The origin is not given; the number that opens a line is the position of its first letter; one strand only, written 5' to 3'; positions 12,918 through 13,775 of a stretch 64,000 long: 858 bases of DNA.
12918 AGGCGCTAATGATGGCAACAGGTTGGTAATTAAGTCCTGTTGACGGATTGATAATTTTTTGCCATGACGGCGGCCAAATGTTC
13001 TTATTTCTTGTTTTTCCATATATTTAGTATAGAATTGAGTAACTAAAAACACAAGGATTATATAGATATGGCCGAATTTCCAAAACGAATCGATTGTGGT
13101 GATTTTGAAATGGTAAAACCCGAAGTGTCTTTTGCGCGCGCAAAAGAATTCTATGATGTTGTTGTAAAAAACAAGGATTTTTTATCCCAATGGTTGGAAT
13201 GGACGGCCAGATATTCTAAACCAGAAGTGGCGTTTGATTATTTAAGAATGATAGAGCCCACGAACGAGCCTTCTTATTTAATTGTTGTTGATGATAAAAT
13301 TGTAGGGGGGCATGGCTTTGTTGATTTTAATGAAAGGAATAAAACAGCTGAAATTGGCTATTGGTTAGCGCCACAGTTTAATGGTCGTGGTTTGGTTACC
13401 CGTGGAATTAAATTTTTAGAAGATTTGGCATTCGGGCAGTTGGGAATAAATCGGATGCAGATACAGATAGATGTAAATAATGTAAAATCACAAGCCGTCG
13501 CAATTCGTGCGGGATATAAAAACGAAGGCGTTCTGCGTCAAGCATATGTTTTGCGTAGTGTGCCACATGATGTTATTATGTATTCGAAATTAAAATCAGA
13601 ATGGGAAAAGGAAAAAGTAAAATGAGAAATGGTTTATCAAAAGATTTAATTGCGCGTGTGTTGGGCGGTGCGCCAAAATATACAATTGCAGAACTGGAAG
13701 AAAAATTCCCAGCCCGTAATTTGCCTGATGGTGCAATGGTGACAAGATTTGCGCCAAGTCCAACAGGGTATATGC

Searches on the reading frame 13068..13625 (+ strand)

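Call 30: search_protein_families(library=pfam, proteins=[window:13068-13625:+], max_evalue=0.0001)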
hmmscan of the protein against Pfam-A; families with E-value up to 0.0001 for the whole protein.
window:13068-13625:+ (185 aa): 3 families
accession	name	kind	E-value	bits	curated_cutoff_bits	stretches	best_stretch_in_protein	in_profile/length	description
PF13302.13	Acetyltransf_3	-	2e-16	61.4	25.4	1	32-151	18-138/138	Acetyltransferase (GNAT) domain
PF00583.31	Acetyltransf_1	-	1.2e-12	48.5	20.7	1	40-150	5-116/116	Acetyltransferase (GNAT) family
PF13420.13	Acetyltransf_4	-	1.6e-08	35.2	24.3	1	44-162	14-146/155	Acetyltransferase (GNAT) domain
